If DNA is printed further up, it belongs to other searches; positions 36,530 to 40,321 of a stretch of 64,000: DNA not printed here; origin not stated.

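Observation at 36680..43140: Two giant surface proteins built from shuffled lectin or adhesin modules also found in the secreted enzymes at 8.8-12.8 kb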

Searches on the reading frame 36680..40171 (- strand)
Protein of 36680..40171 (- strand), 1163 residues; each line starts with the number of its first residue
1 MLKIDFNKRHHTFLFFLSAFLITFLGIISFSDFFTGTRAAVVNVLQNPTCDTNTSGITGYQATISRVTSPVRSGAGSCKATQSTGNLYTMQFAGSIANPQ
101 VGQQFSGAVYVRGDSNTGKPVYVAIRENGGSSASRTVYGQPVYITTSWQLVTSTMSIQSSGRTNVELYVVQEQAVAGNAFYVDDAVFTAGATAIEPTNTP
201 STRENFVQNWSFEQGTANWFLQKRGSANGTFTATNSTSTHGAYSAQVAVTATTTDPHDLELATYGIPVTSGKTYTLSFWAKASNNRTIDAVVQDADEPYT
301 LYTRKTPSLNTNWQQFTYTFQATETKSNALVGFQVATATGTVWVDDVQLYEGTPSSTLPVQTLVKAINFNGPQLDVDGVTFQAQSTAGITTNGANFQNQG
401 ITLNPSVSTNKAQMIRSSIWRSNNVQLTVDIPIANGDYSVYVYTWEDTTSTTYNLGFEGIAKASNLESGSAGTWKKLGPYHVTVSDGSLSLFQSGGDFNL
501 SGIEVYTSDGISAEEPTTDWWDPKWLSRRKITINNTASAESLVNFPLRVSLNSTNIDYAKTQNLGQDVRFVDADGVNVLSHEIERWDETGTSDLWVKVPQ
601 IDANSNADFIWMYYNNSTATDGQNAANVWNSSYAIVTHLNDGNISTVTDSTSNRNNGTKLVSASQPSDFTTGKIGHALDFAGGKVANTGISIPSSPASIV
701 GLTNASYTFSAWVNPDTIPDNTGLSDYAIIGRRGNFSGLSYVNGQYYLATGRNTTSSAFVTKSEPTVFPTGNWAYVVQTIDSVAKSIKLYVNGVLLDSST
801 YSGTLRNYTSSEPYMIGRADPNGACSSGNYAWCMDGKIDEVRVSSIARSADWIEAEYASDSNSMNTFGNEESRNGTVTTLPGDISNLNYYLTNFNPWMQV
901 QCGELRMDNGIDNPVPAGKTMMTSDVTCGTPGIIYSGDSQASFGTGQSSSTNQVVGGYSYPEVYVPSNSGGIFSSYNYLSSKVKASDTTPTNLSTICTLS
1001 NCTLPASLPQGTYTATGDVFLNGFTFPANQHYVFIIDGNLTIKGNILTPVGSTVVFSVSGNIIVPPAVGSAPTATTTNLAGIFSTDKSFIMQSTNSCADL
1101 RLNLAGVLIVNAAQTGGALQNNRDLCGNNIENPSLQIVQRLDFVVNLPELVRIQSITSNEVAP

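Call 3: search_protein_families(library=pfam, proteins=[window:36680-40171:-], max_evalue=0.01)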
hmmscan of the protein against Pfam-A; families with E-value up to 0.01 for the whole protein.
window:36680-40171:- (1163 aa): 3 families
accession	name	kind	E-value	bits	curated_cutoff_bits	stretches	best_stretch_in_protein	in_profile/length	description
PF13385.13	Laminin_G_3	-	2.5e-20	73.6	27.6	1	698-853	13-150/151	Concanavalin A-like lectin/glucanases superfamily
PF02018.23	CBM_4_9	-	9.7e-17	62.1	25.9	2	205-335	2-131/136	Carbohydrate binding domain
PF10102.14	DUF2341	-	6.8e-13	49.3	23.4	1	565-629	2-65/84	Domain of unknown function (DUF2341)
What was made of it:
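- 39098..39577 (-): A aa 199-358: CBM4_9 copy b. Pfam best stretch 205-335 (call 3).
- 38285..38479 (-): A aa 565-629: DUF2341. Pfam E 6.8e-13 (call 3).
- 37613..38080 (-): A aa 698-853: Laminin_G_3 (concanavalin-A-like lectin fold). Pfam E 2.5e-20 (call 3).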

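Call 4: search_protein_families(library=ncbifam, proteins=[window:36680-40171:-], max_evalue=0.01)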
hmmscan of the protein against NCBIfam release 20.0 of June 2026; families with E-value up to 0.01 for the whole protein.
window:36680-40171:- (1163 aa): 1 family
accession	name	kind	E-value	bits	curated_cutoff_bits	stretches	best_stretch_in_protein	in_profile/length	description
NF048003.1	GTA_spike_fiber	domain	8.1e-07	29.7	36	1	203-359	6-172/182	phage head spike fiber domain-containing protein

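Call 12: search_solved_structures(query=window:36680-40171:-, max_evalue=1)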
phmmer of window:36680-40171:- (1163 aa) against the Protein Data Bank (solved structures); distinct sequences matched with E-value up to 1: 11.
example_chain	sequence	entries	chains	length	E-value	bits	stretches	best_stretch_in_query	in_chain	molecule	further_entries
1gui_A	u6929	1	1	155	2.1e-09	39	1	218-348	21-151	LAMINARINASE 16A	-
1k42_A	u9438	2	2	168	1.3e-06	29.8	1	215-347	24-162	Xylanase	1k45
3jxs_A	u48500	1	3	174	4.3e-06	28.1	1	215-348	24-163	Xylanase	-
4mgq_A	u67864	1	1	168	0.00015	23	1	266-353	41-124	Glycosyl hydrolase family 10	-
1gu3_A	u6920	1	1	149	0.00026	22.2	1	247-325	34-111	ENDOGLUCANASE C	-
1ulo_A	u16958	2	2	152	0.00027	22.1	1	247-325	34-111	ENDOGLUCANASE C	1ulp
2y64_A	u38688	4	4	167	0.0019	19.3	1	215-348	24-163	XYLANASE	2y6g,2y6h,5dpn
4bj0_A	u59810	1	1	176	0.0019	19.3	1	215-349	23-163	XYLANASE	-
2y6j_A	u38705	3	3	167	0.003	18.7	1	215-348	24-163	XYLANASE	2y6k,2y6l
4d0q_A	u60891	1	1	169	0.013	16.6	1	204-353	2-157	HYALURONATE LYASE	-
3p6b_A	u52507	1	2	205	0.076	14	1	200-355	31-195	Cellulose 1,4-beta-cellobiosidase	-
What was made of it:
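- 39098..39577 (-): PDB CBM4 of laminarinase 16A E 2e-9 (call 12).
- On CBM4_9 (Pfam PF02018): PDB CBM4 modules hit at E 2e-9 to 1e-6 (call 12).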

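Call 13: find_homologous_proteins(query=window:36680-40171:-, max_evalue=0.00001)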
Query window:36680-40171:- (1163 aa): 16 proteins with E <= 0.00001 among 8000 candidates.
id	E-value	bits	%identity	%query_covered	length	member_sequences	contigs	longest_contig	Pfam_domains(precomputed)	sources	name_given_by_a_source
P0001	0.0e+0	2606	100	100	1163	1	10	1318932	PF13385.14,PF02018.24,PF10102.15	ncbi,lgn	-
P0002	0.0e+0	1787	71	97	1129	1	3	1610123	PF13385.14,PF02018.24,PF10102.15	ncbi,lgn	-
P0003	1.6e-296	1005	56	24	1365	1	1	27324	PF13385.14,PF02018.24,PF10102.15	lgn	-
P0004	2.1e-289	981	63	25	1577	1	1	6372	PF13385.14,PF02018.24,PF10102.15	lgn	-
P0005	2.2e-85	306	39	16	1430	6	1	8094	PF07495.20,PF07679.23,PF13927.13,PF18962.8,PF05345.19,PF07995.18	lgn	-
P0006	2.6e-62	229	47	13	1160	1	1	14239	PF07679.23,PF13895.13,PF13927.13,PF18962.8,PF05345.19,PF28587.1,PF07995.18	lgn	-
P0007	3.6e-57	212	38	17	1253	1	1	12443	PF07679.23,PF13895.13,PF13927.13,PF18962.8,PF05345.19,PF07995.18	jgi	jgi:glucose/arabinose dehydrogenase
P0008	3.7e-54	202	61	13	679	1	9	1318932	PF12904.14,PF13204.14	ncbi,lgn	-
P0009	3.9e-38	149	35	12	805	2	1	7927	PF22352.3,PF13472.13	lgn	-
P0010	8.3e-34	135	51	12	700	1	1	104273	PF00404.25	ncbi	-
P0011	7.8e-28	115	41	16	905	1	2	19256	PF07691.18,PF10528.15,PF18962.8,PF12904.14,PF13204.14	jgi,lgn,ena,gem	-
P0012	7.4e-20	89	36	9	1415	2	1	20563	PF10102.15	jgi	-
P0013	1.9e-19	87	31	29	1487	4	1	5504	PF28243.1,PF28247.1,PF28238.1,PF13385.14,PF10102.15,PF20419.5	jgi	jgi:hypothetical protein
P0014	6.6e-18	82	31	26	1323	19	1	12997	PF08126.17,PF13385.14,PF10102.15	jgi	jgi:hypothetical protein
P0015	1.1e-11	62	29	22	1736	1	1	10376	PF07691.18,PF07953.21,PF00354.25,PF13385.14,PF10102.15,PF02210.32,PF00054.31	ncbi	ncbi:MAG: DUF2341 domain-containing protein [Nitrososphaeria archaeon]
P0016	4.2e-7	46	29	14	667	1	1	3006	PF02018.24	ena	-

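Call 14: find_encoding_contigs(protein=P0001, flank=3000, max_places=4)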
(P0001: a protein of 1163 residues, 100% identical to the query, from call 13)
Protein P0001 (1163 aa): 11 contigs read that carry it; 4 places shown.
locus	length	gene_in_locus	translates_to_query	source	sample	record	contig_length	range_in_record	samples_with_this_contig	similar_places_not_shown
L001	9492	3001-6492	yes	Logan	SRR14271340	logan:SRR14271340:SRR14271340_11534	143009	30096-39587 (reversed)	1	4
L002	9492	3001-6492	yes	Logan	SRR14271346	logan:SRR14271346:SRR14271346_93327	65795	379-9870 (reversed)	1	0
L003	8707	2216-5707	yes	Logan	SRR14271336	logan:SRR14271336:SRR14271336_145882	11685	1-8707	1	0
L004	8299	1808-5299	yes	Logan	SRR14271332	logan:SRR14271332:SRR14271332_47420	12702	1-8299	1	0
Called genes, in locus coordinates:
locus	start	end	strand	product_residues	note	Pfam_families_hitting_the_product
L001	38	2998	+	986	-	-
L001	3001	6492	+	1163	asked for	PF02018:CBM_4_9, PF10102:DUF2341, PF13385:Laminin_G_3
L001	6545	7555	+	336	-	PF08529:NusA_N, PF13184:KH_NusA_1st, PF26594:KH_NusA_2nd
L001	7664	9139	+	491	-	PF00009:GTP_EFTU, PF00071:Ras (weak), PF01926:MMR_HSR1, PF22042:EF-G_D2, PF11987:IF-2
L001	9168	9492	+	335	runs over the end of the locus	PF01368:DHH (weak)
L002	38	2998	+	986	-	-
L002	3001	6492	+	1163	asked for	PF02018:CBM_4_9, PF10102:DUF2341, PF13385:Laminin_G_3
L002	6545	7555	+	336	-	PF08529:NusA_N, PF13184:KH_NusA_1st, PF26594:KH_NusA_2nd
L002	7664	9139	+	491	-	PF00009:GTP_EFTU, PF00071:Ras (weak), PF01926:MMR_HSR1, PF22042:EF-G_D2, PF11987:IF-2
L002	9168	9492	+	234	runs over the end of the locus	?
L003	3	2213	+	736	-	?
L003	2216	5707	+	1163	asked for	PF02018:CBM_4_9, PF10102:DUF2341, PF13385:Laminin_G_3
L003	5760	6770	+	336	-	PF08529:NusA_N, PF13184:KH_NusA_1st, PF26594:KH_NusA_2nd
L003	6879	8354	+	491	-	PF00009:GTP_EFTU, PF00071:Ras (weak), PF01926:MMR_HSR1, PF22042:EF-G_D2, PF11987:IF-2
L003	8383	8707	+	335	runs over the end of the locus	PF01368:DHH (weak)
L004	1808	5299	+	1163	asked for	PF02018:CBM_4_9, PF10102:DUF2341, PF13385:Laminin_G_3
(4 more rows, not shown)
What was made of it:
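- Checked: Gene callers start B two codons later, giving 986 aa (call 14).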

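Call 15: find_encoding_contigs(protein=P0002, flank=10000, max_places=3)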
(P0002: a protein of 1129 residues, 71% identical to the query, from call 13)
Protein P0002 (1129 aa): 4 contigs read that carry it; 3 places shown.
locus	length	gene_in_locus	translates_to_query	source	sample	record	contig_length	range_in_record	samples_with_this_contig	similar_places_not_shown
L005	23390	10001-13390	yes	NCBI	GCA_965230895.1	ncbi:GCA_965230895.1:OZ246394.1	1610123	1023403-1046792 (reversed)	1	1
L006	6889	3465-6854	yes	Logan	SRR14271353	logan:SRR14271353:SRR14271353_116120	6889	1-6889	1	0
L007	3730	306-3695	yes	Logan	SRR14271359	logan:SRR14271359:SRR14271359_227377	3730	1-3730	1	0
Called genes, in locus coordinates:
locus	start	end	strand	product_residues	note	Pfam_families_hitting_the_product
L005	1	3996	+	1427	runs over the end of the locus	PF02861:Clp_N, PF23569:NBD_SMAX1 (weak), PF00004:AAA, PF17871:AAA_lid_9, PF00004:AAA, PF07724:AAA_2, PF07728:AAA_5, PF10431:ClpB_D2-small, +7 more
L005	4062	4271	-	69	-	-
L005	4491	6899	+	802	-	PF13401:AAA_22 (faint), PF17871:AAA_lid_9, PF00158:Sigma54_activat (weak), PF00004:AAA, PF07724:AAA_2, PF07728:AAA_5, PF10431:ClpB_D2-small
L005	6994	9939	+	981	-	PF17210:SdrD_B, PF13620:CarboxypepD_reg (weak), PF17210:SdrD_B, PF13620:CarboxypepD_reg, PF17210:SdrD_B, PF17210:SdrD_B, PF00092:VWA, PF13519:VWA_2, +9 more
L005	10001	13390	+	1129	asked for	PF02018:CBM_4_9, PF10102:DUF2341, PF13385:Laminin_G_3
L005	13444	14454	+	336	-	PF08529:NusA_N, PF13184:KH_NusA_1st, PF26594:KH_NusA_2nd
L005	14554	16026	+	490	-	PF00009:GTP_EFTU, PF00071:Ras (weak), PF01926:MMR_HSR1, PF00350:Dynamin_N (faint), PF22042:EF-G_D2, PF11987:IF-2, PF03144:GTP_EFTU_D2 (weak)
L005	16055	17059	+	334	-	PF01368:DHH (weak)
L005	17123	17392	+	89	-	PF00312:Ribosomal_S15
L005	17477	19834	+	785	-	PF01138:RNase_PH, PF03725:RNase_PH_C (weak), PF01138:RNase_PH, PF00013:KH_1, PF00575:S1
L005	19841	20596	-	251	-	PF01904:DUF72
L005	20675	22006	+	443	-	PF00004:AAA, PF07728:AAA_5 (weak), PF22667:Lon_lid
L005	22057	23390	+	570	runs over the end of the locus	PF00753:Lactamase_B, PF12706:Lactamase_B_2, PF07521:RMMBL (faint), PF22505:RNase_J_b_CASP, PF17770:RNase_J_C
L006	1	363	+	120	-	?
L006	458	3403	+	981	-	PF17210:SdrD_B, PF13620:CarboxypepD_reg (weak), PF17210:SdrD_B, PF13620:CarboxypepD_reg, PF17210:SdrD_B, PF17210:SdrD_B, PF00092:VWA, PF13519:VWA_2, +9 more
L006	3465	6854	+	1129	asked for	PF02018:CBM_4_9, PF10102:DUF2341, PF13385:Laminin_G_3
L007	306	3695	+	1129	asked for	PF02018:CBM_4_9, PF10102:DUF2341, PF13385:Laminin_G_3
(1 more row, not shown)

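Call 20: find_encoding_contigs(protein=P0003, flank=8000, max_places=2)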
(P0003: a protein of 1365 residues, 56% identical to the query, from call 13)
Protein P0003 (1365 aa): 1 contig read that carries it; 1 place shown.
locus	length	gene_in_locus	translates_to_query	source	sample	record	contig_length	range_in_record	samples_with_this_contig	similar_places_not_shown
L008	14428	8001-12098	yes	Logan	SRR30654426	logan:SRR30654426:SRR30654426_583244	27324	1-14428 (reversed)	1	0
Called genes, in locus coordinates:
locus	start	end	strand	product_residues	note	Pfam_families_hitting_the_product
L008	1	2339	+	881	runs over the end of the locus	PF22148:Fervidolysin_NPro-like, PF00082:Peptidase_S8, PF14099:Polysacc_lyase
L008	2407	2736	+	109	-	-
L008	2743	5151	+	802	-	PF00158:Sigma54_activat (faint), PF17871:AAA_lid_9, PF00004:AAA (weak), PF07724:AAA_2, PF07728:AAA_5, PF10431:ClpB_D2-small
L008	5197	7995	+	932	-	-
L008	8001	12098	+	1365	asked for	PF02018:CBM_4_9, PF10102:DUF2341, PF13385:Laminin_G_3, PF02018:CBM_4_9 (weak)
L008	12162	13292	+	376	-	PF08529:NusA_N, PF13184:KH_NusA_1st, PF26594:KH_NusA_2nd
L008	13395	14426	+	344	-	?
